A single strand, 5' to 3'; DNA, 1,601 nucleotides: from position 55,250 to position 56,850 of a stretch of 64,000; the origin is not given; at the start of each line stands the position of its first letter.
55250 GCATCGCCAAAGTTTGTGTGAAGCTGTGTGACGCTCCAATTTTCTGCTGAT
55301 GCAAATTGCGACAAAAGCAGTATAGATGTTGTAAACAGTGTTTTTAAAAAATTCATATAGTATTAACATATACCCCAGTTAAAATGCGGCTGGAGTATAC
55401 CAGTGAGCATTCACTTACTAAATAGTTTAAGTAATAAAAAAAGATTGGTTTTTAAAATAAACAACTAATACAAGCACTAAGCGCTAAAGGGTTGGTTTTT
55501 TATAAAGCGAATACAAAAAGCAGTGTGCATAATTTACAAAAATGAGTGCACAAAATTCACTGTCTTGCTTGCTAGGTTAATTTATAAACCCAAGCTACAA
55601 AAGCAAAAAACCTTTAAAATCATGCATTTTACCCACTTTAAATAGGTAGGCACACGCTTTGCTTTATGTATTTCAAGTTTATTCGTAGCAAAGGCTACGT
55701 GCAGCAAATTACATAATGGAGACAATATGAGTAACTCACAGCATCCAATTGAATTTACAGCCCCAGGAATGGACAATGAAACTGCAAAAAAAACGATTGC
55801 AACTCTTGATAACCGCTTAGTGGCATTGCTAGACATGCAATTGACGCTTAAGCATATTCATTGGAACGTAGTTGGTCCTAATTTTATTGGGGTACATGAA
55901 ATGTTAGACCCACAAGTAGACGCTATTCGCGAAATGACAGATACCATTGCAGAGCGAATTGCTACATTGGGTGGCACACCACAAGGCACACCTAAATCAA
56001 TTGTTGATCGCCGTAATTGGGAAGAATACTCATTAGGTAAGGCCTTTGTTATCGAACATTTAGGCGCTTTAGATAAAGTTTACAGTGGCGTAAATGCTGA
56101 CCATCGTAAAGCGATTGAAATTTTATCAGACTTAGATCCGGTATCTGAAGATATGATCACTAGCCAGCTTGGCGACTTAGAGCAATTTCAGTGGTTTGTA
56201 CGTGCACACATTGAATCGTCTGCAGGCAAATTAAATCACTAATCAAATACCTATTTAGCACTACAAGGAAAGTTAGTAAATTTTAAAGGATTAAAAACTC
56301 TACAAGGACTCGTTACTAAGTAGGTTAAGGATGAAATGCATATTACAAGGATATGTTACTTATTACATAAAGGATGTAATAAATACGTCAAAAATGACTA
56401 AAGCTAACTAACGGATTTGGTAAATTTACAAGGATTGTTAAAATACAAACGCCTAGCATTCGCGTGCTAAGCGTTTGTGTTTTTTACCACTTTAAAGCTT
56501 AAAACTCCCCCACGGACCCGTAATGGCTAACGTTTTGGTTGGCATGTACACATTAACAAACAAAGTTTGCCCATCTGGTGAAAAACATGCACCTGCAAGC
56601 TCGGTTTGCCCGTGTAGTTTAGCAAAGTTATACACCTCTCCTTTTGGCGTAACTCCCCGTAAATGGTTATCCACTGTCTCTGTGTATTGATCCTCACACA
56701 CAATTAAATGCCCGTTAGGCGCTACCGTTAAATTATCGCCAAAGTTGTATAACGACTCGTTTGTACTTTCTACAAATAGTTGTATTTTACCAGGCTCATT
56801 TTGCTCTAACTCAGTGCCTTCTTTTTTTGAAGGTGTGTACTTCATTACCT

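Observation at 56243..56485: GGA-motif array with loop-presented GGAs between dps and a strong terminator: candidate CsrA/RsmA sponge RNA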

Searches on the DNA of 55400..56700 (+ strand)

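Call 4: search_rna_families(source=window, start=55400, end=56700, threshold=evalue, max_evalue=10, show_alignments=5)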
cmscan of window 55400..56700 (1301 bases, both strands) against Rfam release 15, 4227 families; matches with E-value up to 10: 6.
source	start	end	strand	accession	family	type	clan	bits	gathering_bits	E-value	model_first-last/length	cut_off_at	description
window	56428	56496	+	RF00840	mir-374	Gene; miRNA;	-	27.5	54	0.0047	1-71/71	no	mir-374 microRNA precursor family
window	56427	56495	-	RF00840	mir-374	Gene; miRNA;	-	24.7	54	0.028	1-71/71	no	mir-374 microRNA precursor family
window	56442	56537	-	RF02083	OrzO-P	Gene; antitoxin;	-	19.4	60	3.1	1-76/76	no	OrzO-P RNA antitoxin family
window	56424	56497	+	RF00950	mir-927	Gene; miRNA;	-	17.6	60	6.1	1-86/86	no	mir-927 microRNA precursor family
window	56428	56500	-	RF00950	mir-927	Gene; miRNA;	-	17.5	60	6.6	1-86/86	no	mir-927 microRNA precursor family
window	56439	56484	+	RF04195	MIR6217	Gene; miRNA;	-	13.1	110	5.9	1-228/228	no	MIR6217 microRNA precursor family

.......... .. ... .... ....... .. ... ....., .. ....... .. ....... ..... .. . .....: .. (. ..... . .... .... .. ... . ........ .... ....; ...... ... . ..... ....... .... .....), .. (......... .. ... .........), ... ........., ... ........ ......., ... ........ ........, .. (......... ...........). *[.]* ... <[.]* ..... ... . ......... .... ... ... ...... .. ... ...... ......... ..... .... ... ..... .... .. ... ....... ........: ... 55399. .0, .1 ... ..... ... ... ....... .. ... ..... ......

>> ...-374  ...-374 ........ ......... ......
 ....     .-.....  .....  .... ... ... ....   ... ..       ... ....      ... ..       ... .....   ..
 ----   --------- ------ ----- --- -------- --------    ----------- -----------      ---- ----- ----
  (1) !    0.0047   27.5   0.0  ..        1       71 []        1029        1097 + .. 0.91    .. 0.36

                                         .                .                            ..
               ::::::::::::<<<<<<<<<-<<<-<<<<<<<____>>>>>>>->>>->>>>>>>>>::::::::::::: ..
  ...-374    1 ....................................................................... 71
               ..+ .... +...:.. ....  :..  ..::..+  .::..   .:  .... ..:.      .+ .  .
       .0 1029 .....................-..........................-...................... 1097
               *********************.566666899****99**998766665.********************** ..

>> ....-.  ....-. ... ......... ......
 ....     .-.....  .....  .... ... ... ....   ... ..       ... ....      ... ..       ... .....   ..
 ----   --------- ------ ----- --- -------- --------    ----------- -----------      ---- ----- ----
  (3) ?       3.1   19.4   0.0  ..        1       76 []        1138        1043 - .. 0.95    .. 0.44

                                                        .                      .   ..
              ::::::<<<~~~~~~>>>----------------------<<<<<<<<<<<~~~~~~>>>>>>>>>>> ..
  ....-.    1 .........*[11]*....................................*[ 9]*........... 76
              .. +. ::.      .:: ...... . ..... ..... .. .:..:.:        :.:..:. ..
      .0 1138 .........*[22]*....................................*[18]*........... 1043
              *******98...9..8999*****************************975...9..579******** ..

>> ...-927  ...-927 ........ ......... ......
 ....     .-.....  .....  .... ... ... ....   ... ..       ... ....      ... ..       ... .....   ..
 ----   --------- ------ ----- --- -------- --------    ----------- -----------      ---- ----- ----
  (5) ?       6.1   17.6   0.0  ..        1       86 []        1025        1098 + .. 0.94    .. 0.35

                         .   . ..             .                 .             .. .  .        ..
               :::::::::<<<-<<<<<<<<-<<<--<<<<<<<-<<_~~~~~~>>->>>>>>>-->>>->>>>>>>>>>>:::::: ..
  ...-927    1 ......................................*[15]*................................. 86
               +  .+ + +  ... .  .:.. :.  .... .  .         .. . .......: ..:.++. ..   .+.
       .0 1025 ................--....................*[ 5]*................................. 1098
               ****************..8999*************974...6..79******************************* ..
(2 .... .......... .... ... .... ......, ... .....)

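Call 52: search_dna_similar(query=window:56243-56490:+, collection=plasmids, mode=distant, max_evalue=0.001, max_rows=10)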
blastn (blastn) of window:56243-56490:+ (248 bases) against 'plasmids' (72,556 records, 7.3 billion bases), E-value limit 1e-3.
No match.

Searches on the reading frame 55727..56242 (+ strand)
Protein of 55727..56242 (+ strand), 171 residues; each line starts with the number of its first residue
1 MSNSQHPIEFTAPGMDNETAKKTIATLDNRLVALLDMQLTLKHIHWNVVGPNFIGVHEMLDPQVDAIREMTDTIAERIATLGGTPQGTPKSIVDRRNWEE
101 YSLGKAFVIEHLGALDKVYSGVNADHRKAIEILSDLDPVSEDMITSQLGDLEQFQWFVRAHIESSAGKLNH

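Call 19: find_related_loci(query=window:55727-56239:+, collection=genome_contigs, flank=3000)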
Query window:55727-56239:+ (171 aa) in genome_contigs; peptide patterns used: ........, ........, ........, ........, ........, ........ (x = any residue, [..] = any of these).
600 stretches matched a pattern (row limit reached: there are more); 584 encode a relative of the query (tblastn E <= 1e-3); the best 80 are kept; 80 distinct loci.
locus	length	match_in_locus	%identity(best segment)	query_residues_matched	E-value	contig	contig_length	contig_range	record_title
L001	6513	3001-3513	95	1-171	3e-110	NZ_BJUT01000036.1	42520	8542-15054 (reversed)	Pseudoalteromonas atlantica strain NBRC 103033 sequence036, whole genome shotgun sequence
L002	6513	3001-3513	94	1-171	2e-109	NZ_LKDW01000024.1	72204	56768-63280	Pseudoalteromonas sp. P1-25 AN393_contig000024, whole genome shotgun sequence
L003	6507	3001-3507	81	1-169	6e-95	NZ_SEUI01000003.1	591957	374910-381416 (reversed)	Pseudoalteromonas sp. FUC4 scaffold3.1, whole genome shotgun sequence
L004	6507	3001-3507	81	1-169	8e-95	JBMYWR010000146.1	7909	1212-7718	MAG: Colwellia sp. isolate ME_XS_2210_bin_40 ME_XS_2210_bin_40_145, whole genome shotgun sequence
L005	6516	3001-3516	80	1-169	5e-93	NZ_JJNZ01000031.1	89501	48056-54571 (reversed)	Pseudoalteromonas fuliginea strain KMM 216 contig0031, whole genome shotgun sequence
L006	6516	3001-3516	79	1-169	8e-93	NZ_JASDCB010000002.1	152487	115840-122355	Pseudoalteromonas sp. APC 3691 18491_6B_NODE_2, whole genome shotgun sequence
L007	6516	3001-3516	80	1-169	5e-92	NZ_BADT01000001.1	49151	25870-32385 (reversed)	Pseudoalteromonas sp. BSi20652, whole genome shotgun sequence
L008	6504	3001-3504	79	2-169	1e-91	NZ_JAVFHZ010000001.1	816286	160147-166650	Idiomarina sp. HP20-50 NODE_1_length_816286_cov_321.917014, whole genome shotgun sequence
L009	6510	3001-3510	78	2-171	7e-92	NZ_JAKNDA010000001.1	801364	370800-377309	Idiomarina aminovorans strain ATCH4 NODE_1_length_801364_cov_66.608273, whole genome shotgun sequence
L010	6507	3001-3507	78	1-170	7e-89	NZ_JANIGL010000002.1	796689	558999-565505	Pseudoalteromonas shioyasakiensis strain MJCC1 NODE_2_length_796689_cov_738.772440, whole genome shotgun sequence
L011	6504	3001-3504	75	2-169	7e-89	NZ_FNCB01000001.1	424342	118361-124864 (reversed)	Idiomarina zobellii strain KMM 231, whole genome shotgun sequence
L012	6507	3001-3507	76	1-171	2e-88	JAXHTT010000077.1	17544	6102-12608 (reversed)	MAG: Pseudomonadota bacterium isolate MAG31_plastic_biofilm MAG31_77, whole genome shotgun sequence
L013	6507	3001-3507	75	1-171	5e-88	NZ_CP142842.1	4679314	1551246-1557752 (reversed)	Alteromonas sp. 4B03 chromosome, complete genome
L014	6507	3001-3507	75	1-171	6e-88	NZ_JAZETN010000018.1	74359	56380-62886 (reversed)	Alteromonas sp. S005 18, whole genome shotgun sequence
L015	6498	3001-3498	78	4-169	7e-88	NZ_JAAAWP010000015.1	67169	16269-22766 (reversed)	Alteromonas hispanica strain LMG 22958 NODE_15, whole genome shotgun sequence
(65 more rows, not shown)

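Call 27: find_encoding_contigs(protein=window:55727-56242:+, flank=3000, max_places=10)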
Protein window:55727-56242:+ (171 aa): 22 contigs read that carry it; 9 places shown.
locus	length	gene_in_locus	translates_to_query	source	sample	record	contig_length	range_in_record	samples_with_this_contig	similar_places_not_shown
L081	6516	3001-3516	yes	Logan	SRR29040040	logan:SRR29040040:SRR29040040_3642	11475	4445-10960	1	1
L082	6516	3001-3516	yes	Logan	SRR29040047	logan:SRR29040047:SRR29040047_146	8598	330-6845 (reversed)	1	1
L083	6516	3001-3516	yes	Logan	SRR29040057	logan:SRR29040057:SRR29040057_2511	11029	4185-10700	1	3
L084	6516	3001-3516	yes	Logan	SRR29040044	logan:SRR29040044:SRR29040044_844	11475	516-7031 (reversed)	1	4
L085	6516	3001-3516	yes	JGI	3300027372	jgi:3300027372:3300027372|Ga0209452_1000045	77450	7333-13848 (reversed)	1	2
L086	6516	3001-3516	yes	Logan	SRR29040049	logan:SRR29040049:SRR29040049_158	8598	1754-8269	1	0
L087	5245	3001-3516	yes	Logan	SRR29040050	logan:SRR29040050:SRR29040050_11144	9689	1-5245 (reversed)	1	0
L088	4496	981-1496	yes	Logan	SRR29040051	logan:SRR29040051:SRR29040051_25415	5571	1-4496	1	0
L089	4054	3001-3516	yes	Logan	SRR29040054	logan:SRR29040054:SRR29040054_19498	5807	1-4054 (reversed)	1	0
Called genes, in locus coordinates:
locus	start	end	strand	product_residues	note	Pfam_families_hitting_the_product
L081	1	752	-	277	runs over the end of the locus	PF05552:MS_channel_1st_1 (weak), PF21088:MS_channel_1st, PF00924:MS_channel_2nd, PF21082:MS_channel_3rd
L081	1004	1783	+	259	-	PF09955:DUF2189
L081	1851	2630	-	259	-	-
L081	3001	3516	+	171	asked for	PF00210:Ferritin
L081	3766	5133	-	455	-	PF05787:PhoX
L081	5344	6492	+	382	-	PF27118:PA0049_N, PF01470:Peptidase_C15 (faint)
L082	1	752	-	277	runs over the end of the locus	PF05552:MS_channel_1st_1 (weak), PF21088:MS_channel_1st, PF00924:MS_channel_2nd, PF21082:MS_channel_3rd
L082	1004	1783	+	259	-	PF09955:DUF2189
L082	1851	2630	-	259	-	-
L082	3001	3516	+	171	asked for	PF00210:Ferritin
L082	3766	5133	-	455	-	PF05787:PhoX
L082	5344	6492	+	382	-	PF27118:PA0049_N, PF01470:Peptidase_C15 (faint)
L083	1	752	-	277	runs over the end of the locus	PF05552:MS_channel_1st_1 (weak), PF21088:MS_channel_1st, PF00924:MS_channel_2nd, PF21082:MS_channel_3rd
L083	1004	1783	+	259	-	PF09955:DUF2189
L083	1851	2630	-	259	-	-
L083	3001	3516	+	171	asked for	PF00210:Ferritin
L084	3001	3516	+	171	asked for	PF00210:Ferritin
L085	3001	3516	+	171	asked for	PF00210:Ferritin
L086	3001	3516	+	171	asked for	PF00210:Ferritin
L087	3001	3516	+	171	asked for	PF00210:Ferritin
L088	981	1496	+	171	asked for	PF00210:Ferritin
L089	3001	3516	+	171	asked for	PF00210:Ferritin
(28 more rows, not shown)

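Call 54: search_protein_families(library=ncbifam, proteins=[window:55727-56239:+])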
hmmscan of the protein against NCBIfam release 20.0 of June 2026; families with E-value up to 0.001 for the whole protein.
window:55727-56239:+ (171 aa): 3 families
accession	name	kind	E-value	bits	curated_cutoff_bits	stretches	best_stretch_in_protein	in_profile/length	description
NF006975.0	PRK09448.1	equivalog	4.7e-36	124.4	114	1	11-163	17-167/168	DNA starvation/stationary phase protection protein Dps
NF041388.1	DNAstvprot_Halo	equivalog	5.9e-15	55.6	170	1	11-156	12-158/171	DNA starvation/stationary phase protection protein DpsA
NF052461.1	DNAProtecDpsACyan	equivalog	1.3e-06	28.3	300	1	15-92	20-97/176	DNA starvation/stress protection protein DpsA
